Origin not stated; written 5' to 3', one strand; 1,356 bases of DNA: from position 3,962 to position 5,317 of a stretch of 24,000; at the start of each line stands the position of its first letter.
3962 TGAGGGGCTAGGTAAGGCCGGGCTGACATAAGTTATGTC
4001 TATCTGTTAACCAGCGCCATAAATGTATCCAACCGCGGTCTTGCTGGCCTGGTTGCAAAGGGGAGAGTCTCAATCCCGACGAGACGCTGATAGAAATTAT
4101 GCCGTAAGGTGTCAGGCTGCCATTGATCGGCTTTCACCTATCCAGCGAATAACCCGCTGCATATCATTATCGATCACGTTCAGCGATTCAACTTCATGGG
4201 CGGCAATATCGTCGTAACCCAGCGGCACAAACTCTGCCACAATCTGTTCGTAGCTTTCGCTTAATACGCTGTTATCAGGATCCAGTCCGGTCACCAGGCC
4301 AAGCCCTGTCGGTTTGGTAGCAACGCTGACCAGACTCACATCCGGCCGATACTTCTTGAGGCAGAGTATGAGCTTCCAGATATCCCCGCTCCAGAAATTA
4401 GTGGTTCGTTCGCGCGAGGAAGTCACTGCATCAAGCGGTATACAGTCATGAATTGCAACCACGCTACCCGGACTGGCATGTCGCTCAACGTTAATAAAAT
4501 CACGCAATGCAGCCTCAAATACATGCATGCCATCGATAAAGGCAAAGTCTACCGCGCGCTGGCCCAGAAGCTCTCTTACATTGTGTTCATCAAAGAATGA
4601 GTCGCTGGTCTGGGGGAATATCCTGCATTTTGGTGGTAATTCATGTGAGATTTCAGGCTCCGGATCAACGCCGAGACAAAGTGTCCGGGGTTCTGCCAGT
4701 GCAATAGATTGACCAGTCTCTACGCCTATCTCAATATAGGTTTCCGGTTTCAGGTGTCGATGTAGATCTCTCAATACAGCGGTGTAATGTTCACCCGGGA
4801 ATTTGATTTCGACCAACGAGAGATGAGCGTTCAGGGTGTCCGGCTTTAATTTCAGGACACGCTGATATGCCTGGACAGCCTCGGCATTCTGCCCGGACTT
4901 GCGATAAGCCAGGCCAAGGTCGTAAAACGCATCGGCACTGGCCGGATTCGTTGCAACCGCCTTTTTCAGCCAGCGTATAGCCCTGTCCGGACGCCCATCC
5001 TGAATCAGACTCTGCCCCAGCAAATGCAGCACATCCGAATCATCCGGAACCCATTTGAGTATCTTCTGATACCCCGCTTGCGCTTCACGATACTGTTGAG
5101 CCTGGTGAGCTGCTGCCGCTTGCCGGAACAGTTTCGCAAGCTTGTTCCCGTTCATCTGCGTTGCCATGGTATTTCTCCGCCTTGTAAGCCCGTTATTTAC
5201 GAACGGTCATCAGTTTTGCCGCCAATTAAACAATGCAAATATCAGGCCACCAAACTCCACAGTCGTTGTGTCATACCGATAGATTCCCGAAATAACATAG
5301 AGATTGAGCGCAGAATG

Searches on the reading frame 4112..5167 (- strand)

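Call 3: search_protein_families(library=pfam, proteins=[window:4112-5167:-], max_evalue=0.01)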
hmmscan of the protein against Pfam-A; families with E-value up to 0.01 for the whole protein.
window:4112-5167:- (351 aa): 24 families
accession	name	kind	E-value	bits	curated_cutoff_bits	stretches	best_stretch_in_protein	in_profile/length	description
PF13432.12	TPR_16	-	9.5e-19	67.9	32.7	3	49-110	2-63/65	Tetratricopeptide repeat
PF07719.23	TPR_2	-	3.2e-18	64.7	27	2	78-110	1-33/34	Tetratricopeptide repeat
PF14559.12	TPR_19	-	4.6e-17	62.5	25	2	54-111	1-58/68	Tetratricopeptide repeat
PF13414.12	TPR_11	-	1.5e-16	60.2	26.8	2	85-118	1-34/42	TPR repeat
PF00515.34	TPR_1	-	2.7e-14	52.7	27.8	1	78-110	1-33/34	Tetratricopeptide repeat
PF13181.12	TPR_8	-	1.6e-13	50.1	25.7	1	78-110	1-33/34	Tetratricopeptide repeat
PF13431.12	TPR_17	-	3.6e-12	46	24.4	2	67-99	2-34/34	Tetratricopeptide repeat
PF13428.12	TPR_14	-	2.2e-11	43.7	23.5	2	46-85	3-42/44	Tetratricopeptide repeat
PF13424.12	TPR_12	-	4.2e-11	43.3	30.1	2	15-72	8-73/77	Tetratricopeptide repeat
PF13578.12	Methyltransf_24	-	1.5e-10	42.3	26.3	1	146-242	2-105/105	Methyltransferase domain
PF13176.12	TPR_7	-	2.1e-10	40.3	27.9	1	81-112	2-33/36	Tetratricopeptide repeat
PF13174.12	TPR_6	-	2.7e-10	40.7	26.3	1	79-110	1-32/33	Tetratricopeptide repeat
PF12895.13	ANAPC3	-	1.1e-07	32.4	27.2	1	24-103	3-81/82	Anaphase-promoting complex, cyclosome, subunit 3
PF24575.1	TPR_Slam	-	2.8e-07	31.4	35.2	0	12-61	49-98/104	Surface lipoprotein assembly modifier, N-terminal TPR repeats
PF13374.12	TPR_10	-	6.3e-07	29.7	27.5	0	78-107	2-31/42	Tetratricopeptide repeat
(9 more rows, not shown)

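Call 4: search_protein_families(library=ncbifam, proteins=[window:4112-5167:-], max_evalue=0.01)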
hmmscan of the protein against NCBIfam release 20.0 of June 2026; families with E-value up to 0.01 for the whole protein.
window:4112-5167:- (351 aa): 28 families (the best 25 are shown)
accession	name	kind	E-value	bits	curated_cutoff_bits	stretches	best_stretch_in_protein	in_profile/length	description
NF040959.1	MamA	equivalog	1.2e-19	70.6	200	2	51-139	44-132/204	magnetosome protein MamA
TIGR02917.1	PEP_TPR_lipo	equivalog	8.4e-13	47.1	312.2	1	23-120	342-439/899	XrtA/PEP-CTERM system TPR-repeat protein PrsT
TIGR02521.1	type_IV_pilW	equivalog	2.4e-11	43.6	154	1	17-139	72-196/234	type IV pilus biogenesis/stability protein PilW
NF047507.1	TPR_BatC_Lepto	exception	5e-11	42.5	175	1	17-115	31-133/214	TPR repeat-containing protein BatC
TIGR02552.1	LcrH_SycD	equivalog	1.1e-08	34.9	104.8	1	14-73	56-115/136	SycD/LcrH family type III secretion system chaperone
NF033920.0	C39_PA2778_fam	equivalog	1.4e-08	34.5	150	1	11-109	157-255/255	PA2778 family cysteine peptidase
TIGR03939.1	PGA_TPR_OMP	equivalog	7.5e-08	31.1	366.65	1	17-121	93-197/800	poly-beta-1,6 N-acetyl-D-glucosamine export porin PgaA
NF053607.1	CHU_0125_OmpA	equivalog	3.7e-07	29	620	1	13-108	22-117/639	CHU_0125 family OmpA-like outer membrane integrity protein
NF033758.1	gliding_GltE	equivalog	4.6e-07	29.2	225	1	66-113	278-325/411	adventurous gliding motility TPR repeat lipoprotein GltE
TIGR02795.1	tol_pal_ybgF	equivalog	4.7e-07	30.4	90.1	1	13-115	5-113/119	tol-pal system protein YbgF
NF008520.0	PRK11447.1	equivalog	5.6e-07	27.7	858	1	9-100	460-551/1157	cellulose synthase complex outer membrane protein BcsC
NF033762.1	social_mot_Tgl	equivalog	7.8e-07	28.7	225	1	50-116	142-208/252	social motility TPR repeat lipoprotein Tgl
NF052415.1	T3SS_chap_SctY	equivalog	1.7e-06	28.5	70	1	41-118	3-81/106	type III secretion apparatus assembly chaperone SctY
NF002725.1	PRK02603.1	equivalog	4.6e-06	26.7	143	1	12-99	37-127/173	photosystem I assembly protein Ycf3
NF052312.1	T9SS_PorW_SprE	equivalog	1.7e-05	23.7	250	1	42-140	177-281/716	type IX secretion system periplasmic lipoprotein PorW/SprE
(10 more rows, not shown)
